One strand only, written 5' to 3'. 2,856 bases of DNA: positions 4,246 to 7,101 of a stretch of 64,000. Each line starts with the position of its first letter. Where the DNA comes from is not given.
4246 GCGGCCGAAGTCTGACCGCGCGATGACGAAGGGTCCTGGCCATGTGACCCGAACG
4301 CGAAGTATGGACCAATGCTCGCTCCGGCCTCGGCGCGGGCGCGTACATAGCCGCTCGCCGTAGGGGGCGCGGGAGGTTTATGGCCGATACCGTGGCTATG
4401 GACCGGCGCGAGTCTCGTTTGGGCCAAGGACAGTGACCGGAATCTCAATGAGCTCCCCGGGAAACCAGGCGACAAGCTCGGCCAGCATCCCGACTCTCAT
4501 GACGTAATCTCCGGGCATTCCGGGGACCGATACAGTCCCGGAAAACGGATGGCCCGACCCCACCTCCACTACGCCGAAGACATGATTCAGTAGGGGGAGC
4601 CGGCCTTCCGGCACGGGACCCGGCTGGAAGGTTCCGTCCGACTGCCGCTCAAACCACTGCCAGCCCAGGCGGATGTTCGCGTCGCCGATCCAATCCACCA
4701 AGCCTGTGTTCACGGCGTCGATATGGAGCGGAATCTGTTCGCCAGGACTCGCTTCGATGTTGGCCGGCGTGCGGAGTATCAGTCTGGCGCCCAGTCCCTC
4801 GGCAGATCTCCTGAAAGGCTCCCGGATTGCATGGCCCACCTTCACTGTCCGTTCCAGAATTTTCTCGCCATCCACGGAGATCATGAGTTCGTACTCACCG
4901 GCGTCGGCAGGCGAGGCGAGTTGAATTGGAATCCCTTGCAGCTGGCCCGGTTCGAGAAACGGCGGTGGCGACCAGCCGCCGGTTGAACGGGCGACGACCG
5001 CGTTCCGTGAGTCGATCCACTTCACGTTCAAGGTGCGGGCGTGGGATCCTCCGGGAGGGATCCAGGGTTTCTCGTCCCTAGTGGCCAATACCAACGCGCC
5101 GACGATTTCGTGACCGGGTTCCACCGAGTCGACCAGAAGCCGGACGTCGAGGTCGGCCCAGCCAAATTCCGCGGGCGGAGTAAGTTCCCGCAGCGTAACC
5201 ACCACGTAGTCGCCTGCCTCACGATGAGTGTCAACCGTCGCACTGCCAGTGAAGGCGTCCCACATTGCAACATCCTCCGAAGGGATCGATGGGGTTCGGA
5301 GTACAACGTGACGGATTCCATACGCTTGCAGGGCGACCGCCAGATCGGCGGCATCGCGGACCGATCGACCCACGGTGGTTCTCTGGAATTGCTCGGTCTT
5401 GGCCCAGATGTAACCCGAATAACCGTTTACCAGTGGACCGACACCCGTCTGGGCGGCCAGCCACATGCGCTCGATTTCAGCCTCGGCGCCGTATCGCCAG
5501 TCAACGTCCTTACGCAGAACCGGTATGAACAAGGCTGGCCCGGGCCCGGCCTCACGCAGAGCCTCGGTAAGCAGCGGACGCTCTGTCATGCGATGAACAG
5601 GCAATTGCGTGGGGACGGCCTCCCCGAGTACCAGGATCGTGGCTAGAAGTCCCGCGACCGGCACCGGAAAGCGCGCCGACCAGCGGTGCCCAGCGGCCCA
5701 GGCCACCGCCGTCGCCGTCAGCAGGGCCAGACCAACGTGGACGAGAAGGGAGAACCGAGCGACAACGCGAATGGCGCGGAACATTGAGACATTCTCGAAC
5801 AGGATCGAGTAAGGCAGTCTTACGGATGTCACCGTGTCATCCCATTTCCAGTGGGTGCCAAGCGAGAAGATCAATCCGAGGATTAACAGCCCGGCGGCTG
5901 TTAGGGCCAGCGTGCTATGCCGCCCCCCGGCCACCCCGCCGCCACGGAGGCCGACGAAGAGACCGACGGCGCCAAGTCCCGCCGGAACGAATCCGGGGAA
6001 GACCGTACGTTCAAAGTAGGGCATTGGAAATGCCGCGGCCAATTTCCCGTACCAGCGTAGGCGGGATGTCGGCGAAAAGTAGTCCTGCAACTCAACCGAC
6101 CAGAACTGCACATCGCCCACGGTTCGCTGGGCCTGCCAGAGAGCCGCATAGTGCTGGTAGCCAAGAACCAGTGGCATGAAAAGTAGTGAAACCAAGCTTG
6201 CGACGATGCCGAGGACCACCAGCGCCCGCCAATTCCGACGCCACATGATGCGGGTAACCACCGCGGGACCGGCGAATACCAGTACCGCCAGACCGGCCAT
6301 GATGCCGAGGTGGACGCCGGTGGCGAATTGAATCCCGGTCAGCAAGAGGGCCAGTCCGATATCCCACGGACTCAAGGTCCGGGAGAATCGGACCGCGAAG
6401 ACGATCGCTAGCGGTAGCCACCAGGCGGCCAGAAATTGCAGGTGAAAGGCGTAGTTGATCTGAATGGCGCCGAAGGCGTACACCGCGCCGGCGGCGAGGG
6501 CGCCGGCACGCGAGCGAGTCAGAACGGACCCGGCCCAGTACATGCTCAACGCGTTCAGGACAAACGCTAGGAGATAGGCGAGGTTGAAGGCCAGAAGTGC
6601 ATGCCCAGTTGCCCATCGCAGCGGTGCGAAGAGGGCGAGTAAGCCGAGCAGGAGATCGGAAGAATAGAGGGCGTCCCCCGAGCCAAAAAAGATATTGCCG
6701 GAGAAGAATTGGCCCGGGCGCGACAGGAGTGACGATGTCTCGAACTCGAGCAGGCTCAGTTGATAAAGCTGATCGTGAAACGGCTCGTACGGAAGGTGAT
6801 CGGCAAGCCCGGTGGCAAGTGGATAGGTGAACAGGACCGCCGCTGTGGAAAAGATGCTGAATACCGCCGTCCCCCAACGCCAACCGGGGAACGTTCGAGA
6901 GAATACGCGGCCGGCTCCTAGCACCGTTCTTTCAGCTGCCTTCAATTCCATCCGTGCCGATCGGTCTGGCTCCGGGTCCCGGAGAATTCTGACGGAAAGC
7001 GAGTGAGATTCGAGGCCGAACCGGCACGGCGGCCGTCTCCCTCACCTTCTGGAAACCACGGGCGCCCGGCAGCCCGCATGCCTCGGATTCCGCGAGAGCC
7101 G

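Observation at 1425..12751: Polyprenol-phosphate-type extracytoplasmic glycosylation locus with three GT-C-like membrane proteins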

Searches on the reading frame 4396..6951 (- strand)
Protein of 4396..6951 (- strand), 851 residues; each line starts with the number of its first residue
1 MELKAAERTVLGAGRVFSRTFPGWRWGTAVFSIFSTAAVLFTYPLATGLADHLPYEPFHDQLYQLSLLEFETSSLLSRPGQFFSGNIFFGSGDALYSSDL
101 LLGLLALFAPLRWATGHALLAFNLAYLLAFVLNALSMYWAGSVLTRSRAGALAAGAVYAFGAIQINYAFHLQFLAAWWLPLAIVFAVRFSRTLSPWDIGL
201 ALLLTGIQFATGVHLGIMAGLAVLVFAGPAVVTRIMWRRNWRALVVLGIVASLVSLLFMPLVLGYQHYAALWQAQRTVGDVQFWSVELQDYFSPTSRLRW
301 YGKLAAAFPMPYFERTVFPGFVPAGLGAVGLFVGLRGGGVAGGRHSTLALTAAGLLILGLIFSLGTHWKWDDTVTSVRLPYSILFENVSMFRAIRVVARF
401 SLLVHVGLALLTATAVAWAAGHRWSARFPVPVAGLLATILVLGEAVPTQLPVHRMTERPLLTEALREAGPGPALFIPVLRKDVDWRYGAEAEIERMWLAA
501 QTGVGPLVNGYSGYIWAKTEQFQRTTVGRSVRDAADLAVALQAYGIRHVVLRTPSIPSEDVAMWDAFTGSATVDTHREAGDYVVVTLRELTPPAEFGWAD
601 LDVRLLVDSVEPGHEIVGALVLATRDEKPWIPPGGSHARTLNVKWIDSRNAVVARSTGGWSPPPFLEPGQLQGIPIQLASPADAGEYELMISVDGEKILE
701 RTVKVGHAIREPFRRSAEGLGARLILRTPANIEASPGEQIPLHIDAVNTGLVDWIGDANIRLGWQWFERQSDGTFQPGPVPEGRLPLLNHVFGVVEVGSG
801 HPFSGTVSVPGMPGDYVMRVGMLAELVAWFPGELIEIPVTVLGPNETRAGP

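Call 4: search_protein_families(library=pfam, proteins=[window:4396-6951:-], max_evalue=0.01)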
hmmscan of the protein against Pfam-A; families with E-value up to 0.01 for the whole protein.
window:4396-6951:- (851 aa): 0 families

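Call 5: search_protein_families(library=ncbifam, proteins=[window:4396-6951:-], max_evalue=0.01)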
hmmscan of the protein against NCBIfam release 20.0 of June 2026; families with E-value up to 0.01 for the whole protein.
window:4396-6951:- (851 aa): 0 families

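Call 12: search_protein_families(library=pfam, proteins=[window:4396-6951:-], max_evalue=10)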
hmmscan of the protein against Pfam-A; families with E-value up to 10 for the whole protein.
window:4396-6951:- (851 aa): 2 families
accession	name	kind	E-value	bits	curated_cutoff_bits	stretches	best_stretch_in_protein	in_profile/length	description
PF10131.15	PTPS_related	-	0.16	10.8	26.4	1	107-299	11-203/621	6-pyruvoyl-tetrahydropterin synthase related domain; membrane protein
PF08122.17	NDUF_B12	-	5.8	7.3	22.7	1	17-34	22-39/55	NADH-ubiquinone oxidoreductase B12 subunit family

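Call 13: find_homologous_proteins(query=window:4396-6951:-)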
Query window:4396-6951:- (851 aa): 43 proteins with E <= 0.001 among 8000 candidates.
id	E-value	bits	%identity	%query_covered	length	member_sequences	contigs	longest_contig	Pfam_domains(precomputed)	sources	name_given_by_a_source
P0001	0.0e+0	1611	100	84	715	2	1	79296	-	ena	-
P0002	0.0e+0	1587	83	99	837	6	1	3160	-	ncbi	-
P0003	0.0e+0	1088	58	98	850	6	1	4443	-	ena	-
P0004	4.7e-268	910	50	96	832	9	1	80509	-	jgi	-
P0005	3.8e-227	775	48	93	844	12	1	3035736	-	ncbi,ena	-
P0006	1.8e-212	726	43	94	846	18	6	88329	-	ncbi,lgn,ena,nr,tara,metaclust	ncbi:MAG TPA: hypothetical protein DGO43_05710 [Chloroflexi bacterium]|nr:hypothetical protein [Chlo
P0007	5.2e-211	721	45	97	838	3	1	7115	-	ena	-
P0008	5.5e-208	711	45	96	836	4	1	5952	-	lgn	-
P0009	6.1e-207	708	45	94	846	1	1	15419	-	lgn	-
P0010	1.5e-205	703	45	94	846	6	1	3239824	-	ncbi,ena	-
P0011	3.4e-203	695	44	95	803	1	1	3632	-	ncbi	-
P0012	7.6e-203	694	44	97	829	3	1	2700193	-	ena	-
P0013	3.7e-202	692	44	96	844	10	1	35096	-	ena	-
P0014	4.5e-201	688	44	97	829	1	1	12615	-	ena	-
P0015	4.7e-199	682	43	95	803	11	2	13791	-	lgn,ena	-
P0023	1.6e-189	650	42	97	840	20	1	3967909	-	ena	-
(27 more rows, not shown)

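Call 21: find_encoding_contigs(protein=P0005, flank=10000, max_places=3)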
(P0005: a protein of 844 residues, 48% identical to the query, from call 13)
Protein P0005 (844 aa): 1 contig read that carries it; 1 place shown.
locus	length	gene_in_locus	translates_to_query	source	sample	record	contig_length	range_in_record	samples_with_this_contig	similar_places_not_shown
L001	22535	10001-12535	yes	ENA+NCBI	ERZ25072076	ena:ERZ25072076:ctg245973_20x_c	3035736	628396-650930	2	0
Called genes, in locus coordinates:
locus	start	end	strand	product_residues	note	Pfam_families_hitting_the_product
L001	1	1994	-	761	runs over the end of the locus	-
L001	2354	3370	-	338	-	PF00583:Acetyltransf_1, PF13508:Acetyltransf_7 (weak), PF08445:FR47 (faint), PF00583:Acetyltransf_1, PF13673:Acetyltransf_10 (weak), PF13508:Acetyltransf_7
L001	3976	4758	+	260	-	PF00106:adh_short, PF08659:KR, PF13561:adh_short_C2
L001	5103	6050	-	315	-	PF02511:Thy1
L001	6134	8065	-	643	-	PF08486:SpoIID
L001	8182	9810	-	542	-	PF02776:TPP_enzyme_N, PF00205:TPP_enzyme_M, PF02775:TPP_enzyme_C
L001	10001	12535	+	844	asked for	-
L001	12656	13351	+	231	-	PF02224:Cytidylate_kin, PF13189:Cytidylate_kin2 (weak)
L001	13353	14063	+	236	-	PF01553:Acyltransferase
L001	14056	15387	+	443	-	PF00071:Ras (faint), PF01926:MMR_HSR1, PF02421:FeoB_N, PF00009:GTP_EFTU, PF01926:MMR_HSR1, PF02421:FeoB_N, PF04548:AIG1 (weak), PF14714:KH_dom-like, +3 more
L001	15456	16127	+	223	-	PF02660:G3P_acyltransf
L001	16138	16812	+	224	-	PF21982:RecX_HTH1, PF02631:RecX_HTH2, PF21981:RecX_HTH3 (weak)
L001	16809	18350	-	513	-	PF03853:YjeF_N, PF01256:Carb_kinase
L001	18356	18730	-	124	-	PF01648:ACPS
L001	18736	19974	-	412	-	PF04773:FecR (weak)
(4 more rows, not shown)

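Call 22: find_encoding_contigs(protein=P0023, flank=10000, max_places=3)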
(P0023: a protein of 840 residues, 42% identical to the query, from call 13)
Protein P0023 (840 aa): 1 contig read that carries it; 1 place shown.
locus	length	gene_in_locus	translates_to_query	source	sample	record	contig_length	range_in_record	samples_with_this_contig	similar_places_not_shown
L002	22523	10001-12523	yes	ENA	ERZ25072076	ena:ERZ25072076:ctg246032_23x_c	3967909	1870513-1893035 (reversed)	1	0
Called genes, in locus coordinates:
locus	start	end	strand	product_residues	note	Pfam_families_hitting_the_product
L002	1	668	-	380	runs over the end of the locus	PF13378:MR_MLE_C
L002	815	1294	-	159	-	PF00293:NUDIX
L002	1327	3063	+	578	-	PF00860:Xan_ur_permease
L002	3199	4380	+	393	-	PF13433:Peripla_BP_5, PF13458:Peripla_BP_6, PF01094:ANF_receptor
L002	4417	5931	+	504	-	PF00474:SSF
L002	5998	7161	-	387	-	PF08495:FIST, PF10442:FIST_C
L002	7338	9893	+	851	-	-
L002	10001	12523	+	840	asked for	-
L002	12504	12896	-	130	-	PF00355:Rieske, PF13806:Rieske_2 (weak)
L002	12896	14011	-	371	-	PF04909:Amidohydro_2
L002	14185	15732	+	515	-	PF00070:Pyr_redox (faint), PF01266:DAO (weak), PF01494:FAD_binding_3 (faint), PF01593:Amino_oxidase, PF04820:Trp_halogenase (faint), PF07992:Pyr_redox_2 (faint), PF12831:FAD_oxidored (weak), PF13450:NAD_binding_8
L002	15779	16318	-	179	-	PF03747:ADP_ribosyl_GH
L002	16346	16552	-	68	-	-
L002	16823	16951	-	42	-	-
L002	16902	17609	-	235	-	-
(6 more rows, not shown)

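Call 28: find_encoding_contigs(protein=P0004, flank=10000, max_places=2)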
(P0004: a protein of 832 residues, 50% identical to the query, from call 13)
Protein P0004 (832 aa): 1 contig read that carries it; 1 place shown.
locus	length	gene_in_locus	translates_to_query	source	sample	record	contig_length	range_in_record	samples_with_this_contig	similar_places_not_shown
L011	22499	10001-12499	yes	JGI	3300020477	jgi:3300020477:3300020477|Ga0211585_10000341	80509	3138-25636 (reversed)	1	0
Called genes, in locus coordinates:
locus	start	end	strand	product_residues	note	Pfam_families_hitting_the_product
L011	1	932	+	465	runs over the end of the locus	PF08811:DUF1800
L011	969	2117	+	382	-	PF07394:DUF1501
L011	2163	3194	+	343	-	PF13449:Phytase-like (faint), PF24684:Vgb_lyase (faint), PF25021:TEN_NHL (faint), PF17170:DUF5128 (faint), PF08450:SGL (faint), PF01436:NHL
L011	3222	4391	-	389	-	PF07690:MFS_1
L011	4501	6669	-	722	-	-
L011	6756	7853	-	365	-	PF00535:Glycos_transf_2, PF26629:GT2_TM_C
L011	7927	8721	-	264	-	PF01209:Ubie_methyltran, PF13489:Methyltransf_23, PF13847:Methyltransf_31, PF08241:Methyltransf_11, PF08242:Methyltransf_12, PF13649:Methyltransf_25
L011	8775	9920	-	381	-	PF13439:Glyco_transf_4, PF13579:Glyco_trans_4_4 (weak), PF20706:GT4-conflict, PF00534:Glycos_transf_1, PF13692:Glyco_trans_1_4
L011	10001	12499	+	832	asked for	-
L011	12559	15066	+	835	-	-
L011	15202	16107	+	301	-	PF01156:IU_nuc_hydro, PF07632:Sde182_NH-like (weak)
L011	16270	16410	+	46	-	-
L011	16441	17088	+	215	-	-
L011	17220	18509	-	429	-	PF01408:GFO_IDH_MocA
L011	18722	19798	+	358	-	PF01244:Peptidase_M19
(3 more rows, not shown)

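Call 31: search_solved_structures(query=A1, max_evalue=10)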
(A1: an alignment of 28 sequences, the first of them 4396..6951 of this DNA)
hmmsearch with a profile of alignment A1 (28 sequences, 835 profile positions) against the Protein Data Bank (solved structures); distinct sequences matched with E-value up to 10: 4.
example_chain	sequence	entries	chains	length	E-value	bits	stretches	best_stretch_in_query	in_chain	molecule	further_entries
9rql_A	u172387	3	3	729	0.88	10.5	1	395-431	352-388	Protein O-mannosyl-transferase TMEM260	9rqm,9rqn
4ole_A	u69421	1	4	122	0.89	10.5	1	630-680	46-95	Next to BRCA1 gene 1 protein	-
2kj6_A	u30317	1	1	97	2.7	8.9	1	597-663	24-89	Tubulin folding cofactor B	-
8pjk_R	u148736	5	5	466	3.6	8.5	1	194-266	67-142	5-hydroxytryptamine receptor 1A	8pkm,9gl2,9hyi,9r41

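Call 34: predict_structure(alignment_id=A1)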
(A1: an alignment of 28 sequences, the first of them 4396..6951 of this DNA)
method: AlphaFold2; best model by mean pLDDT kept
length: 851 residues; sequences in the alignment: 28
mean_pLDDT: 85.6   pTM: 0.80
mean pLDDT of the five models: 85.6, 85.1, 83.8, 83.2, 82.1
residues with pLDDT >= 90: 423; 70-90: 329; 50-70: 68; < 50: 31
segments of 3 or more residues with pLDDT < 50: 1-21, 482-484, 849-851
pLDDT, mean of each block of 10 residues (from residue 1): 41 44 76 96 92 78 86 79 65 56 88 94 95 97 92 97 87 89 96 94 92 89 94 90 93 90 76 75 90 89 81 82 96 77 78 96 94 91 90 87 96 92 66 90 94 86 93 84 52 81 84 68 84 88 92 87 92 94 93 77 93 91 89 84 95 91 87 91 95 94 92 87 88 85 92 82 92 83 82 88 89 92 85 89 65 32
secondary structure, 60 per line:
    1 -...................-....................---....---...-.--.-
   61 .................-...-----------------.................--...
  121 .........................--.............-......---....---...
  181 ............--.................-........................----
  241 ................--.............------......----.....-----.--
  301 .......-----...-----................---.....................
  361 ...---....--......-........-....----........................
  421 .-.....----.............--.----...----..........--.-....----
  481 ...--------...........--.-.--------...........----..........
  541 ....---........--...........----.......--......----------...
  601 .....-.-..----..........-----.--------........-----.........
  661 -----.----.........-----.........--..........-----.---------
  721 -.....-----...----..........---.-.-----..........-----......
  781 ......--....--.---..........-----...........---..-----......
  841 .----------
elements in order (helices of 4 or more, strands of 3 or more residues): H2-20 H22-41 H45-48 E52-54 H61-77 H99-115 H118-145 H148-160 H162-167 H171-174 H178-192 H195-211 H213-236 H241-256 H259-271 H278-283 H288-292 H301-307 H321-336 H340-363 E367-370 E373-378 H380-387 H389-392 H397-421 H423-427 H432-444 E452-454 H459-468 E473-476 H492-502 H516-526 H531-544 E548-552 H558-568 E573-579 E582-587 E601-605 E615-624 E639-646 E652-660 E671-679 E685-693 E696-705 E722-726 E732-734 E739-748 E760-769 E775-786 H789-792 E799-808 E814-824 E835-841

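Call 59: find_related_loci(query=A1, collection=genome_contigs, flank=10000)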
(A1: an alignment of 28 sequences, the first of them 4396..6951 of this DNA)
Query A1 (851 aa) in genome_contigs; peptide patterns used: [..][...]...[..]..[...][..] (x = any residue, [..] = any of these).
206 stretches matched a pattern; 165 encode a relative of the query (tblastn E <= 1e-3); the best 80 are kept; 80 distinct loci.
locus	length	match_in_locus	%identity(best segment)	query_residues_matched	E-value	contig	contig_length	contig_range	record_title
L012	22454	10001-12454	50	26-841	0e+0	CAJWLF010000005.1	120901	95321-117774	MAG TPA_asm: uncultured Chloroflexi bacterium isolate ERR599156_bin.184_MetaBAT_v2.12.1_MAG genome assembly, contig: NOD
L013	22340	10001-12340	48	41-830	0e+0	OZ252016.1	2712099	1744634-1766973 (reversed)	MAG: Chloroflexota bacterium isolate c55ced2e-1ba6-4635-9983-d2261847e0b0 genome assembly, chromosome: 1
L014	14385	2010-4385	43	42-842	0e+0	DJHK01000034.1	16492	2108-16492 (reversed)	MAG TPA_asm: Chloroflexi bacterium UBA6622 UBA6622_contig_124805, whole genome shotgun sequence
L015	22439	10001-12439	42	21-841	0e+0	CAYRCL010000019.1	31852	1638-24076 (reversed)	MAG TPA_asm: uncultured Chloroflexota bacterium isolate SRP092796_co4_648 genome assembly, contig: k141_2107565, whole g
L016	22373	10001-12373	43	42-841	0e+0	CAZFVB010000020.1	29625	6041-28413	MAG TPA_asm: uncultured Chloroflexota bacterium isolate SRP092796_co3_298 genome assembly, contig: NODE_2270_length_2962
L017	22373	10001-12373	44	41-841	0e+0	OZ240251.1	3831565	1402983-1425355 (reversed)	MAG: Chloroflexota bacterium isolate d34784d7-597f-4c6c-9d13-8b2b1f638dff genome assembly, chromosome: 1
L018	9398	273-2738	43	25-850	0e+0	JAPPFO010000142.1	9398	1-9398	MAG: Chloroflexota bacterium isolate RHO1_bin_32 NODE_9332_length_9398_cov_5.734561, whole genome shotgun sequence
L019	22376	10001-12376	45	41-841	0e+0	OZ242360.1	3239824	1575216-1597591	MAG: Chloroflexota bacterium isolate 96c89a91-56bf-49b9-8890-dc7aad1d8409 genome assembly, chromosome: 1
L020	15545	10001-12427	43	25-841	0e+0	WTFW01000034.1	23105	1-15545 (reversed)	MAG: Chloroflexi bacterium isolate CO36386bin_13 NODE_1096_length_23105_cov_15.434620, whole genome shotgun sequence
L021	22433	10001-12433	44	22-841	0e+0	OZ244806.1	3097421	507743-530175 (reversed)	MAG: Chloroflexota bacterium isolate 600da572-970b-48f2-b46a-9436f58df6f3 genome assembly, chromosome: 1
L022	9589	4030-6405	42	41-841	0e+0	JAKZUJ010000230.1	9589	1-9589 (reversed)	MAG: Chloroflexota bacterium isolate Langseth_MAG_00082 Langseth_MAG_00082_000000000230, whole genome shotgun sequence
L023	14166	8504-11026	40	1-851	0e+0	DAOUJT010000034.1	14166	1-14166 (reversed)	MAG TPA_asm: Chloroflexota bacterium isolate S34_278 k113_1419250, whole genome shotgun sequence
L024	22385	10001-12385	42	41-845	3e-180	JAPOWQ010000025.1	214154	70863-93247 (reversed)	MAG: Chloroflexota bacterium isolate COS2_bin_4 NODE_29_length_214154_cov_24.6567, whole genome shotgun sequence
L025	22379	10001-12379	41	41-841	2e-178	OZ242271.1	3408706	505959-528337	MAG: Chloroflexota bacterium isolate 28ccf5bf-4595-479e-bad6-f18457ce53ab genome assembly, chromosome: 1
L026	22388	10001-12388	45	41-845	0e+0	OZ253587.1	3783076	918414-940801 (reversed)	MAG: Chloroflexota bacterium isolate c48e1457-3bc6-4d91-b545-4e17b7aa62c7 genome assembly, chromosome: 1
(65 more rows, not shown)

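Call 74: search_protein_representatives(alignment_id=A1)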
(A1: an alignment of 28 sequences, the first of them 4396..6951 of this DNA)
Query: 28 sequences, 835 profile positions. Proteins with E-value up to 0.001 (for the whole library): 26103; up to 1e-10: 15275; up to 1e-30: 4744. The best 150 are listed.
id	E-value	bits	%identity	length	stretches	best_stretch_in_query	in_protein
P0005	0.0e+00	1238.6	-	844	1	8-834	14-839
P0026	0.0e+00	1120.7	-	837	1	11-832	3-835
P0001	5.4e-295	997.0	-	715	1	136-833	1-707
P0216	6.3e-227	771.8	-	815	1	23-832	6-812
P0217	9.5e-167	572.8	-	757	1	26-699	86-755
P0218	2.5e-159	548.2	-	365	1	472-834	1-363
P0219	2.6e-145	501.9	-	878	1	30-830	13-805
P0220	1.4e-143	496.1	-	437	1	404-832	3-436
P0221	1.8e-139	482.5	-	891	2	26-346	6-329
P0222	8.7e-138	477.0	-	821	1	27-830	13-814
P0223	5.0e-136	471.2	-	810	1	21-828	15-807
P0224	3.5e-132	458.4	-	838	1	19-826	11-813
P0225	3.5e-129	448.5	-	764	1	8-561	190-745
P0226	2.9e-128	445.5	-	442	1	412-753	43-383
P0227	1.4e-127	443.2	-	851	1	8-822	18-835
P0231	3.3e-122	425.4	-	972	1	28-833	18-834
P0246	9.4e-109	380.9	-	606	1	26-530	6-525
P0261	2.8e-102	359.5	-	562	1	28-561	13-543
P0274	5.0e-99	348.8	-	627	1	27-557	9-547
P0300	7.5e-95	334.9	-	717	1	13-549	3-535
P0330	3.1e-91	323.0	-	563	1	22-534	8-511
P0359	6.1e-89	315.4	-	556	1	23-563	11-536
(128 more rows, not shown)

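Call 75: search_protein_families(library=pfam, proteins=[P0216, P0219, P0222, P0231, P0246, P0261, P0274, P0300, P0330, P0359], max_evalue=0.01)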
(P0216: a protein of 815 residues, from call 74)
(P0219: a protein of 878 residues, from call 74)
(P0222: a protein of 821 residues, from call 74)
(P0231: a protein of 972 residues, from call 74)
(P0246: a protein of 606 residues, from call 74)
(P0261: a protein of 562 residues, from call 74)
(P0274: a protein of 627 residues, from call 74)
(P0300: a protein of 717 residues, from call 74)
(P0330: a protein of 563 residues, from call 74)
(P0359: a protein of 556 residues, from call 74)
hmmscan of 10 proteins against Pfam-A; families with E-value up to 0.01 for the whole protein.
P0216 (815 aa): 1 family
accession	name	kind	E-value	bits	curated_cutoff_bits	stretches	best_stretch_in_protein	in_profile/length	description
PF10131.15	PTPS_related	-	0.0012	17.8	26.4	1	93-280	15-202/621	6-pyruvoyl-tetrahydropterin synthase related domain; membrane protein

P0219 (878 aa): 1 family
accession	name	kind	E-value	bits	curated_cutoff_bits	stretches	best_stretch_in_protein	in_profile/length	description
PF16158.11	N_BRCA1_IG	-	1.6e-05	25.8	28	1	697-799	7-102/108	Ig-like domain from next to BRCA1 gene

P0222 (821 aa): 0 families

P0231 (972 aa): 1 family
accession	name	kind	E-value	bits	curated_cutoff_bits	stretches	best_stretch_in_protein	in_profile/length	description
PF09586.16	YfhO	-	0.0071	15.2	28.5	1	113-259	95-244/835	Bacterial membrane protein YfhO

P0246 (606 aa): 0 families

P0261 (562 aa): 0 families

P0274 (627 aa): 1 family
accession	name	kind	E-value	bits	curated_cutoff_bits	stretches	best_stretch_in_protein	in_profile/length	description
PF13946.11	DUF4214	-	0.00057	20.3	23.2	1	574-623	21-70/72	Domain of unknown function (DUF4214)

P0300 (717 aa): 0 families

P0330 (563 aa): 0 families

P0359 (556 aa): 0 families
